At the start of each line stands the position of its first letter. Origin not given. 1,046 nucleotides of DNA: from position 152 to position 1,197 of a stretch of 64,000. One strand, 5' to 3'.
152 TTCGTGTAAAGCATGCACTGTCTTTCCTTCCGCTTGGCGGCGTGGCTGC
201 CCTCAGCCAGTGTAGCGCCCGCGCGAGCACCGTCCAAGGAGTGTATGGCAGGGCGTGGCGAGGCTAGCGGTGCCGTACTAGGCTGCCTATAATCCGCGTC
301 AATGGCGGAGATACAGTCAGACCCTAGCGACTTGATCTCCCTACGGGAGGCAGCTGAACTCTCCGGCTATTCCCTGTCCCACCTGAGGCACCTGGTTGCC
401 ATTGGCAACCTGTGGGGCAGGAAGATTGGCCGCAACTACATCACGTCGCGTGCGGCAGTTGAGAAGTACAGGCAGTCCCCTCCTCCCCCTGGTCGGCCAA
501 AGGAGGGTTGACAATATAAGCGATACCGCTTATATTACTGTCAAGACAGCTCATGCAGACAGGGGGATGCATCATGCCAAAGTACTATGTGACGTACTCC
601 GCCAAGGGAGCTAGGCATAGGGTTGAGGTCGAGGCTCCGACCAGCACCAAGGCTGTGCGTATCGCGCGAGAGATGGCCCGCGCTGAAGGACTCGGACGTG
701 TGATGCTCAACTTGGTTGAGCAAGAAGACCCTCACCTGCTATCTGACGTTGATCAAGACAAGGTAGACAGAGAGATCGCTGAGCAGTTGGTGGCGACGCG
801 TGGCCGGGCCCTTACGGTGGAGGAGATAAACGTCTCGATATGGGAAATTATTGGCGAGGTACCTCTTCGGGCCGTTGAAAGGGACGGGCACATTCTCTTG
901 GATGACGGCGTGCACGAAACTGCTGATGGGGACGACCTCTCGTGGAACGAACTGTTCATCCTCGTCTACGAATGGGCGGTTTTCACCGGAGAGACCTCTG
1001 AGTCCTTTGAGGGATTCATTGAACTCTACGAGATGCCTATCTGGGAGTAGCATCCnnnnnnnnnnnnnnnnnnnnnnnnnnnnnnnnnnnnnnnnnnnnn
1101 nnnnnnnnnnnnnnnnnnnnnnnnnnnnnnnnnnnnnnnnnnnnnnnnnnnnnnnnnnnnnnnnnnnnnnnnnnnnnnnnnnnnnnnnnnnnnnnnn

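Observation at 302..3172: Four-gene module: HTH controller, unknown acidic protein, amino-MTase and PLD-family nuclease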

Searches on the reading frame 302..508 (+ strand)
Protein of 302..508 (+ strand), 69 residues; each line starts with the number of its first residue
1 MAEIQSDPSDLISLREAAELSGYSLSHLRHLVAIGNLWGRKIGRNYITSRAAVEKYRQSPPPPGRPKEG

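Call 3: search_protein_families(library=pfam, proteins=[window:302-508:+], max_evalue=0.1)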
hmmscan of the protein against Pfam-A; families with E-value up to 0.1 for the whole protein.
window:302-508:+ (69 aa): 1 family
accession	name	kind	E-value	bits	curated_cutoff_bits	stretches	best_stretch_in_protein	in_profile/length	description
PF12728.13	HTH_17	-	0.0011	19.6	27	1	12-58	2-48/51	Helix-turn-helix domain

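Call 4: search_protein_families(library=padloc, proteins=[window:302-508:+], max_evalue=0.1)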
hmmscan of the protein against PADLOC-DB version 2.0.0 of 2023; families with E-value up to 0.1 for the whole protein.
window:302-508:+ (69 aa): 1 family
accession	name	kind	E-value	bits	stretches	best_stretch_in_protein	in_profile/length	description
PDLC04133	mad1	-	0.00054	18.2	1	10-54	4-48/60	mads_1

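Call 5: search_protein_families(library=ncbifam, proteins=[window:302-508:+], max_evalue=0.1)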
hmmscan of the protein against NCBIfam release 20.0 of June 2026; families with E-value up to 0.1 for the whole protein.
window:302-508:+ (69 aa): 1 family
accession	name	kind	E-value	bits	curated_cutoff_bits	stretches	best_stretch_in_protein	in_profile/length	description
TIGR01764.1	excise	domain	0.00016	21.9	28.8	1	12-56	2-46/49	excisionase family DNA-binding protein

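Call 60: search_solved_structures(query=window:302-508:+, max_evalue=5, show_alignments=2)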
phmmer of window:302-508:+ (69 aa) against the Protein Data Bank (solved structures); distinct sequences matched with E-value up to 5: 1.
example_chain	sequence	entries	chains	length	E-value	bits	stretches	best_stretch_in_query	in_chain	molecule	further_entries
7cla_A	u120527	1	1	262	2.4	11.9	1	12-45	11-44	HTH-type transcriptional regulator SkgA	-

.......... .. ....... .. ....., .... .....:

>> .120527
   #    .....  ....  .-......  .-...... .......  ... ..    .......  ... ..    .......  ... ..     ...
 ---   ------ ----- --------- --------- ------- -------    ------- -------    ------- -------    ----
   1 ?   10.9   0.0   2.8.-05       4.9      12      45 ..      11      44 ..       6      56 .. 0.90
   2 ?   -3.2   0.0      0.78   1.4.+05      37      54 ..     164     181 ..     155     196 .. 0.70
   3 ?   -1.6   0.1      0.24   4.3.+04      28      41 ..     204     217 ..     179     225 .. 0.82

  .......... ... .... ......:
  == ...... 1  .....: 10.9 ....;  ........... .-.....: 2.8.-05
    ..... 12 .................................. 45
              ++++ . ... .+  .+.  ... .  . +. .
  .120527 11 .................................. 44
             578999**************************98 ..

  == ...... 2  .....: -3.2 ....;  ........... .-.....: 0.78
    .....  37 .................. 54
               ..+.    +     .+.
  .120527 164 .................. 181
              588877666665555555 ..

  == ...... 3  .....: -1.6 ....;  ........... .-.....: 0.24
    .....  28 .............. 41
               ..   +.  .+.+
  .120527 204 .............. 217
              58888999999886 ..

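Call 84: search_protein_families(library=phrogs, proteins=[window:302-508:+], max_evalue=0.01)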
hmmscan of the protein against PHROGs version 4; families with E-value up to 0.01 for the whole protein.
window:302-508:+ (69 aa): 3 families
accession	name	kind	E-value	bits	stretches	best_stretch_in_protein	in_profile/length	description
phrog_2655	-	integration and excision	0.0012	19.5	1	4-57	107-165/181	excisionase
phrog_1840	-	integration and excision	0.0015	20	1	11-59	6-55/90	excisionase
phrog_66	-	integration and excision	0.007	17.1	1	3-62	85-145/412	excisionase and transcriptional regulator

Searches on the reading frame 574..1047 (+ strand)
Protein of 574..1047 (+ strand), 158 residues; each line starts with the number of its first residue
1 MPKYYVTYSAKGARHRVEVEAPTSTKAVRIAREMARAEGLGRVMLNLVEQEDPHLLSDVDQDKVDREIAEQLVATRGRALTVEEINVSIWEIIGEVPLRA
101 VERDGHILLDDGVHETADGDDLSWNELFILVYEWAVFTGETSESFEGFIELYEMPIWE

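Call 3: search_protein_families(library=pfam, proteins=[window:574-1047:+], max_evalue=0.1)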
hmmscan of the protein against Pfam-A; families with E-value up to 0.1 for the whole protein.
window:574-1047:+ (158 aa): 0 families

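Call 4: search_protein_families(library=padloc, proteins=[window:574-1047:+], max_evalue=0.1)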
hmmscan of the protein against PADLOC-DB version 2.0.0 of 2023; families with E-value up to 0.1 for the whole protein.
window:574-1047:+ (158 aa): 0 families

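Call 5: search_protein_families(library=ncbifam, proteins=[window:574-1047:+], max_evalue=0.1)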
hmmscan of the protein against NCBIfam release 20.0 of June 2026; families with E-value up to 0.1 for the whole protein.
window:574-1047:+ (158 aa): 0 families

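Call 18: find_homologous_proteins(query=window:574-1047:+, max_evalue=0.01)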
Query window:574-1047:+ (158 aa): 5 proteins with E <= 0.01 among 125 candidates.
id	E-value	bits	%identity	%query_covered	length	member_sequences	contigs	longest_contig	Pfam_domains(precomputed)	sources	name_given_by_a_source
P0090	2.2e-98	344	100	100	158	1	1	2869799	-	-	-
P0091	4.2e-85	301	87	100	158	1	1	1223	-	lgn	-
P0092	1.4e-70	254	80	95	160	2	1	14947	-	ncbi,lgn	-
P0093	8.3e-62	226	90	73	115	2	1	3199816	-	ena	-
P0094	1.0e-59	219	68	99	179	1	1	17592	-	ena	-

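Call 22: find_encoding_contigs(protein=P0093, flank=6000, max_places=2)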
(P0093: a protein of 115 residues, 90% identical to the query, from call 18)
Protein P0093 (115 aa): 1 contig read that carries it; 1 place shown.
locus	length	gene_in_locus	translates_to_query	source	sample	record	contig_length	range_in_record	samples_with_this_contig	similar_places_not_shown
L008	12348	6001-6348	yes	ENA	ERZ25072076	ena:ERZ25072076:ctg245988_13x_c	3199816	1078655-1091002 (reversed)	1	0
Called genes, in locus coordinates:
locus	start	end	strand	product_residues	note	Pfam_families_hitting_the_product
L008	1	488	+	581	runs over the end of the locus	PF00528:BPD_transp_1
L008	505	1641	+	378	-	PF00005:ABC_tran, PF13304:AAA_21 (weak), PF08402:TOBE_2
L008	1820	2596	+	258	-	PF00106:adh_short, PF08659:KR, PF13561:adh_short_C2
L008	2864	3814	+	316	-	PF01548:DEDD_Tnp_IS110, PF02371:Transposase_20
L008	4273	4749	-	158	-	PF00077:RVP (weak)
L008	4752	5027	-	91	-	-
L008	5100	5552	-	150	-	-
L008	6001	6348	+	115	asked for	-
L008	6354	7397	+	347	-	PF01555:N6_N4_Mtase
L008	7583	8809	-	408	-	-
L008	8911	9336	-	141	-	PF20472:PDDEXK_11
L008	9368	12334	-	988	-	PF00005:ABC_tran (faint), PF02463:SMC_N (faint), PF05729:NACHT (faint), PF06745:ATPase (faint), PF13173:AAA_14 (faint), PF13191:AAA_16 (faint), PF17760:UvrA_inter, PF17755:UvrA_DNA-bind, +8 more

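Call 23: find_encoding_contigs(protein=P0092, flank=6000, max_places=2)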
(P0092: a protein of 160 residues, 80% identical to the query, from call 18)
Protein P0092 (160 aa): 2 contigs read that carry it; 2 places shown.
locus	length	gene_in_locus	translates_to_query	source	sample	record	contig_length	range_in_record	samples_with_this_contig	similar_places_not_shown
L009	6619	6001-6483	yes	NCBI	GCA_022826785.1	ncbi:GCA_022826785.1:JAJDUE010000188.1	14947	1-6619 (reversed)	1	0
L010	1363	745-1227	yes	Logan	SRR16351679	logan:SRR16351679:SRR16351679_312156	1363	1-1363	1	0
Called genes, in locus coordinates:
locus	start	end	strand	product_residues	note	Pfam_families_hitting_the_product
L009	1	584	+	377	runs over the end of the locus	PF01547:SBP_bac_1, PF13531:SBP_bac_11, PF13416:SBP_bac_8, PF13343:SBP_bac_6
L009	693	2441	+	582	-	PF00528:BPD_transp_1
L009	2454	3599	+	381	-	PF00005:ABC_tran, PF13304:AAA_21, PF08402:TOBE_2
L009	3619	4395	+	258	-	PF00106:adh_short, PF08659:KR, PF13561:adh_short_C2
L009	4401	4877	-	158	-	PF00077:RVP (weak)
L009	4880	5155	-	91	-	-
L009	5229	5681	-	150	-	-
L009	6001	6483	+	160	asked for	-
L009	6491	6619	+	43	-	?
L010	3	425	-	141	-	?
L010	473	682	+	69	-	-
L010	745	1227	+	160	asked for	-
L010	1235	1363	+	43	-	?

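Call 37: search_protein_families(library=pfam, proteins=[L008:7586-8809:-, L008:8914-9336:-, L008:4755-5027:-, L008:4276-4749:-], max_evalue=0.05)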
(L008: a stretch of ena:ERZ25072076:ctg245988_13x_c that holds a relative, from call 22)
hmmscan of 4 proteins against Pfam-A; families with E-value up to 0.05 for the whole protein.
L008:7586-8809:- (408 aa): 1 family
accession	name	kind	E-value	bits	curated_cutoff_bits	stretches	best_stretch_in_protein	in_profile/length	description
PF14072.11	DndB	-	0.00045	19.8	29.1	1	41-171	39-161/338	DNA-sulfur modification-associated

L008:8914-9336:- (141 aa): 1 family
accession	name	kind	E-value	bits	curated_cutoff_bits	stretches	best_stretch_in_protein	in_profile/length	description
PF20472.4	PDDEXK_11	-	2.7e-14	53.6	23.7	1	6-139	3-144/145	PD-(D/E)XK nuclease superfamily domain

L008:4755-5027:- (91 aa): 1 family
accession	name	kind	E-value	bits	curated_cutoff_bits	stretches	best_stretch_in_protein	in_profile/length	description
PF18929.5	DUF5678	-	0.00021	21.5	23.2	1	39-69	4-34/49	Family of unknown function (DUF5678)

L008:4276-4749:- (158 aa): 3 families
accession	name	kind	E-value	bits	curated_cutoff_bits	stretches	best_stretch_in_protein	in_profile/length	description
PF00077.25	RVP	-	6.2e-06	26.9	20.7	1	14-130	4-100/101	Retroviral aspartyl protease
PF13650.11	Asp_protease_2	-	0.00077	20.6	24.3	1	31-104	9-77/90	Aspartyl protease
PF13975.11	gag-asp_proteas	-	0.00081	20.4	28.2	1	31-124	9-91/92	gag-polyprotein putative aspartyl protease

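Call 63: search_protein_representatives(alignment_id=A4)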
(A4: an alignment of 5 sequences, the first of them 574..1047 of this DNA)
Query: 5 sequences, 158 profile positions. Proteins with E-value up to 0.001 (for the whole library): 19; up to 1e-10: 11; up to 1e-30: 3. The best 19 are listed.
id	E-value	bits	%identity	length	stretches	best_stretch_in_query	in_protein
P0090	1.2e-95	333.7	-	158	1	1-158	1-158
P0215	5.7e-48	178.8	-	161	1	1-149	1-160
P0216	1.7e-32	128.5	-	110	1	53-149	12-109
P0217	1.2e-22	96.5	-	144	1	1-153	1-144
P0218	7.8e-20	87.4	-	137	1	75-152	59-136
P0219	4.8e-17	78.3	-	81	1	80-151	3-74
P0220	6.1e-17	78.0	-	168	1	3-154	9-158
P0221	5.1e-16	75.0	-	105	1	74-150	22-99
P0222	1.4e-14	70.3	-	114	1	62-149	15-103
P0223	5.9e-14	68.3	-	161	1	17-150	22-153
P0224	2.5e-11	59.7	-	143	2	77-156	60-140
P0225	1.3e-10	57.4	-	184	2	95-150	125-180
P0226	2.4e-10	56.6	-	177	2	96-150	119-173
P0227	5.2e-10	55.5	-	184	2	95-150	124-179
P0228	5.6e-09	52.1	-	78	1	77-148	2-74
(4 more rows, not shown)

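Call 66: find_encoding_contigs(protein=P0225, flank=5000, max_places=3)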
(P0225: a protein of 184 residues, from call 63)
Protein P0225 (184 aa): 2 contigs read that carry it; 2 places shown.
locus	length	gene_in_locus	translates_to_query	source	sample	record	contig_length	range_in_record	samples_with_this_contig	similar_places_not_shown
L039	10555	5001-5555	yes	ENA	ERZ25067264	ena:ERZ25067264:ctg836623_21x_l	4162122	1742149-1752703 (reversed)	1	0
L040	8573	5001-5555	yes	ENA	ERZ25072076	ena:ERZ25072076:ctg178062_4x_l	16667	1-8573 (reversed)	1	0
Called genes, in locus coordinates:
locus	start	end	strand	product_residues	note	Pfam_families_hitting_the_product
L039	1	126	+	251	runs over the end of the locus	PF00106:adh_short, PF08659:KR, PF23441:SDR, PF13561:adh_short_C2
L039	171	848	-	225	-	PF01144:CoA_trans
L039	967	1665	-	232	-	PF01144:CoA_trans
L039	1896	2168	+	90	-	PF04255:DUF433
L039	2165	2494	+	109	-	-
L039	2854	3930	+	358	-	PF25852:DUF6242_C (faint), PF14870:PSII_BNR (faint), PF02012:BNR (faint), PF15902:Sortilin-Vps10 (weak)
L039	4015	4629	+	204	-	-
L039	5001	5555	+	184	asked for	-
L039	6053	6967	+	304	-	PF01555:N6_N4_Mtase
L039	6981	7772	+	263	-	PF22515:DUF6996, PF22518:DUF6997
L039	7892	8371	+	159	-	PF13340:DUF4096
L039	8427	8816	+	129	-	PF01609:DDE_Tnp_1, PF13586:DDE_Tnp_1_2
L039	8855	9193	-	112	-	PF18765:Polbeta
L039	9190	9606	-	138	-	PF08780:NTase_sub_bind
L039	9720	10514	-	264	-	PF05685:Uma2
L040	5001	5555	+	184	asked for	-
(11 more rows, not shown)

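Call 68: predict_structure(alignment_id=A5)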
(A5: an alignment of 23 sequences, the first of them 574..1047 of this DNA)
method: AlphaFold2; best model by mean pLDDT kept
length: 158 residues; sequences in the alignment: 23
mean_pLDDT: 85.6   pTM: 0.57
mean pLDDT of the five models: 85.6, 84.8, 83.3, 80.4, 77.9
residues with pLDDT >= 90: 80; 70-90: 63; 50-70: 9; < 50: 6
segments of 3 or more residues with pLDDT < 50: 54-57
pLDDT, mean of each block of 10 residues (from residue 1): 88 90 88 89 84 56 80 83 96 94 97 94 92 90 84 57
secondary structure, 60 per line:
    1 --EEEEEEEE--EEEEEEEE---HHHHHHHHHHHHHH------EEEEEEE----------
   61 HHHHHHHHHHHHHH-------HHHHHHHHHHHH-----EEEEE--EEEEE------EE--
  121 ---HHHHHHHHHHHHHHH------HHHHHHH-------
elements in order: E3-10 E13-20 H24-37 E44-50 H61-74 H82-93 E99-103 E106-110 H124-138 H145-151

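Call 71: fold_search(model_id=the predicted structure, library=pdb)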
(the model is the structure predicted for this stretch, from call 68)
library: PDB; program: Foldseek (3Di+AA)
matches with E <= 10: 496; with E <= 0.001: 0
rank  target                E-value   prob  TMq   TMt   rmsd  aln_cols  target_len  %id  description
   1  8s9s_8                6.5e-02  0.28  0.23  0.19  19.1       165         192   14  Structure of the human ER membrane protein complex (EMC) in GDN (released 2023-05-17)
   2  4lk0_M                8.2e-02  1.00  0.26  0.70   2.1        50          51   18  Crystal Structure Analysis of the E.coli holoenzyme/T7 Gp2 complex (released 2013-11-13)
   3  9e6q_AR               9.2e-02  1.00  0.30  0.56   8.2        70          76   16  Cryo-EM structure of the Pyrobaculum calidifontis 50S ribosomal subunit in complex with Dri (released 2024-11-20)
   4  4v9f_6                9.8e-02  0.97  0.23  0.54   3.5        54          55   22  The re-refined crystal structure of the Haloarcula marismortui large ribosomal subunit at 2.4 Angstrom resolution: mor (released 2014-07-09)
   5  4njc_E                1.7e-01  0.85  0.21  0.50   5.4        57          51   18  RNA Polymerase interacting protein YkzG from Geobacillus stearothermophilus (released 2014-08-20)
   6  7qoh_h                1.9e-01  0.99  0.28  0.56   4.3        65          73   15  Unique vertex of the phicrAss001 virion with C5 symmetry imposed (released 2023-03-29)
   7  4njc_C                2.1e-01  0.82  0.21  0.52   5.7        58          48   19  RNA Polymerase interacting protein YkzG from Geobacillus stearothermophilus (released 2014-08-20)
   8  9znf_AO               2.2e-01  0.99  0.25  0.63   2.6        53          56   15  Cryo-EM structure of the Methanosarcina acetivorans 70S ribosome in complex with SriA and SriB (released 2026-01-28)
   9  9v1i_lT               2.4e-01  0.98  0.28  0.26   3.5        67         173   16  Cryo- EM structure of ribosomal large subunit (LSU) from Entamoeba histolytica at 2.8 angstrom resolution (released 2025-10-08)
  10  4llg_M                3.4e-01  0.95  0.25  0.63   3.2        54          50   17  Crystal Structure Analysis of the E.coli holoenzyme/Gp2 complex (released 2013-11-13)
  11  7dkk_A                3.4e-01  0.69  0.20  0.30   4.8        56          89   28  De novo design protein XM2H (released 2021-12-08)
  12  4njc_F                3.6e-01  0.87  0.20  0.59   6.1        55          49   13  RNA Polymerase interacting protein YkzG from Geobacillus stearothermophilus (released 2014-08-20)
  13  8eoi_H                3.8e-01  0.08  0.19  0.16  19.9       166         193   11  Structure of a human EMC:human Cav1.2 channel complex in GDN detergent (released 2023-05-24)
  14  2zw0                  4.0e-01  0.95  0.22  0.53   2.1        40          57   20  Crystal structure of a Streptococcal protein G B1 mutant (released 2009-03-03)
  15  4llg_N                4.0e-01  0.94  0.25  0.65   3.2        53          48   17  Crystal Structure Analysis of the E.coli holoenzyme/Gp2 complex (released 2013-11-13)
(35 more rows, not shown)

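Call 84: search_protein_families(library=phrogs, proteins=[window:574-1047:+, L039:6981-7769:+], max_evalue=0.01)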
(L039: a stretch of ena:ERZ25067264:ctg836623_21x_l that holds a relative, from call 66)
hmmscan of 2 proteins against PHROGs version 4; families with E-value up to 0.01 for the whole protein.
window:574-1047:+ (158 aa): 0 families

L039:6981-7769:+ (263 aa): 0 families

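Call 85: fold_search(model_id=the predicted structure, library=viral)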
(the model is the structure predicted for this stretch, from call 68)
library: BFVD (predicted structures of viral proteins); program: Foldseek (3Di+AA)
matches with E <= 10: 1499; with E <= 0.001: 0
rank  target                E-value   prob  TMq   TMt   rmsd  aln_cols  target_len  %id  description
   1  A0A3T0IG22            2.2e-03  0.96  0.26  0.30  17.3       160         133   11  (no name in the UniProt tables at hand)
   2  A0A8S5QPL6            2.8e-03  1.00  0.30  0.78   4.0        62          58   16  Uncharacterized protein [Siphoviridae sp. ctgBD49]
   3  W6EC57                4.2e-03  0.97  0.28  0.35  19.3       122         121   16  Uncharacterized protein [Rhizobium phage vB_RglS_P106B]
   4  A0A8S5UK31            4.8e-03  1.00  0.31  0.76   2.9        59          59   20  Uncharacterized protein [Podoviridae sp. ct9A73]
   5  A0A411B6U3            5.7e-03  1.00  0.29  0.66   2.7        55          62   24  Uncharacterized protein [Enterococcus phage vB_EfaP_Zip]
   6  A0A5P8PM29            6.0e-03  1.00  0.28  0.79   2.9        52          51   25  Uncharacterized protein [Klebsiella phage AmPh_EK29]
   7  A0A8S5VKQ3            6.0e-03  0.90  0.25  0.29  14.1       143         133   15  (no name in the UniProt tables at hand)
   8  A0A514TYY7            6.4e-03  1.00  0.29  0.82   2.1        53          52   30  Uncharacterized protein [Arthrobacter phage Vibaki]
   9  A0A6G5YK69            6.4e-03  1.00  0.26  0.49   4.7        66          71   17  (no name in the UniProt tables at hand)
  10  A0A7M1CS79            9.1e-03  1.00  0.27  0.81   2.0        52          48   25  (no name in the UniProt tables at hand)
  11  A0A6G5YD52            9.1e-03  1.00  0.28  0.78   2.1        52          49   29  (no name in the UniProt tables at hand)
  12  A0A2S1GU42            9.1e-03  1.00  0.28  0.59  10.2        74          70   16  (no name in the UniProt tables at hand)
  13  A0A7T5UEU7            9.7e-03  1.00  0.31  0.73   3.8        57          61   16  (no name in the UniProt tables at hand)
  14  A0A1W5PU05            1.0e-02  1.00  0.30  0.75   0.9        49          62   26  (no name in the UniProt tables at hand)
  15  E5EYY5                1.1e-02  1.00  0.24  0.56   5.4        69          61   22  (no name in the UniProt tables at hand)
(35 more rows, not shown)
